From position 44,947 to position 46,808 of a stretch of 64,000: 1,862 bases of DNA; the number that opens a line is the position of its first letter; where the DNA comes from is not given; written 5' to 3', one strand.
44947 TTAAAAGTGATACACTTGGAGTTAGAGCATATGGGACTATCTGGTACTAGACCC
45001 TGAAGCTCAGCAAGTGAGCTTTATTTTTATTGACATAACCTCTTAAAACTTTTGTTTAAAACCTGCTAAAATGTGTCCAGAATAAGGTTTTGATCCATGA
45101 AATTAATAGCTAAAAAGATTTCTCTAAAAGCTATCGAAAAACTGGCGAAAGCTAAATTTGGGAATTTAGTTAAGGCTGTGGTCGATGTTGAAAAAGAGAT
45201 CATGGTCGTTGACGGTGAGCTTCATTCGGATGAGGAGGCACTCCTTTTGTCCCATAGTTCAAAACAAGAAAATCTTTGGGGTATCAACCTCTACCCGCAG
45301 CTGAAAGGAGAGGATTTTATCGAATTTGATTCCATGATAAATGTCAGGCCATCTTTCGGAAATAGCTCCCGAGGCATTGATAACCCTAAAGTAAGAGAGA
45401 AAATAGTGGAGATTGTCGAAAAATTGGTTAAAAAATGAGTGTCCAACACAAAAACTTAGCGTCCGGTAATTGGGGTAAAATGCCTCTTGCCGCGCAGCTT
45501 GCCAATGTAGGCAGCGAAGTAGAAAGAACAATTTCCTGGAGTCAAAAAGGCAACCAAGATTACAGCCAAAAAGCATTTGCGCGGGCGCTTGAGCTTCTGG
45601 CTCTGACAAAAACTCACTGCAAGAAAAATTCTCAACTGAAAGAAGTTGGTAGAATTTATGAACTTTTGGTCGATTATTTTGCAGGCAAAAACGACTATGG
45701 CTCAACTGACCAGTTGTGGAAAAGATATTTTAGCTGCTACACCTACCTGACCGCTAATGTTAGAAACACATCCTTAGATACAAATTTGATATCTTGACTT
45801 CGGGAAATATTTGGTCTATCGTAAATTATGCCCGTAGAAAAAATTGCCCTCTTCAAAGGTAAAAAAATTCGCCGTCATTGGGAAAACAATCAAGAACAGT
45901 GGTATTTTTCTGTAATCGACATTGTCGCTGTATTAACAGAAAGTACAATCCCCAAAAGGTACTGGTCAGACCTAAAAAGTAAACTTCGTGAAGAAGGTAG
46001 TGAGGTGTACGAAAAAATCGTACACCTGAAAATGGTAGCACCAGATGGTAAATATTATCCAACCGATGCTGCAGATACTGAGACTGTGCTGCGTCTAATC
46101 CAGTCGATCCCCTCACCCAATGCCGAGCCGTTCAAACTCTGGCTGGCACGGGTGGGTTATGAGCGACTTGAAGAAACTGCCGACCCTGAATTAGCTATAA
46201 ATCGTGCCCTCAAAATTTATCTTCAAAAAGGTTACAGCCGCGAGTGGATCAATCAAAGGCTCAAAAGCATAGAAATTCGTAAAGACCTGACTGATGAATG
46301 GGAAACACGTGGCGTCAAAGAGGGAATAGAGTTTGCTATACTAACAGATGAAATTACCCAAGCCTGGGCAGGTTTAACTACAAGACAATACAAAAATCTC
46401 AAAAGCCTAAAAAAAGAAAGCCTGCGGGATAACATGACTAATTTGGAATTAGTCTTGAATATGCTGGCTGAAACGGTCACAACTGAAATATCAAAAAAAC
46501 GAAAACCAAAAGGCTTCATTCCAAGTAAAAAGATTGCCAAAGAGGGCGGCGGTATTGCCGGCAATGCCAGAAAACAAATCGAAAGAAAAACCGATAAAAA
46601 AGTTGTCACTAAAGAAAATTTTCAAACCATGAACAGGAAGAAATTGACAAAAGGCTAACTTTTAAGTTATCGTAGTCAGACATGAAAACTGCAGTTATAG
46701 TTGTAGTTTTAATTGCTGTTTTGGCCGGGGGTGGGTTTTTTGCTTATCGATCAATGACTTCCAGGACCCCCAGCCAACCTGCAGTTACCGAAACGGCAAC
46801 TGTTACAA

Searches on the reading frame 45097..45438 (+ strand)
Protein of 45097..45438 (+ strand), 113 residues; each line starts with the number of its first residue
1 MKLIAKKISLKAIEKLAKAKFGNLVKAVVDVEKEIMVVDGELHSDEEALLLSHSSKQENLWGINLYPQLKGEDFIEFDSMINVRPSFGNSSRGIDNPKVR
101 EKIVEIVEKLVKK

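Call 52: search_protein_families(library=pfam, proteins=[window:45097-45438:+], max_evalue=0.001)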
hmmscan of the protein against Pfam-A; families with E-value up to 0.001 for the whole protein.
window:45097-45438:+ (113 aa): 1 family
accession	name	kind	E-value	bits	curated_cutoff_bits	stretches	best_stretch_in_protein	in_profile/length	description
PF18924.5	DUF5674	-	9.4e-34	116.2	27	1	3-110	2-109/109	Protein of unknown function (DUF5674)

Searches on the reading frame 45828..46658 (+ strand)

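Call 52: search_protein_families(library=pfam, proteins=[window:45828-46658:+], max_evalue=0.001)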
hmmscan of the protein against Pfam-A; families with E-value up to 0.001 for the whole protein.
window:45828-46658:+ (276 aa): 1 family
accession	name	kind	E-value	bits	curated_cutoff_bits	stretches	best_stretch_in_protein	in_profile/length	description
PF02498.22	Bro-N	-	1.8e-07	32.1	25.6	1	14-107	2-91/96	BRO family, N-terminal domain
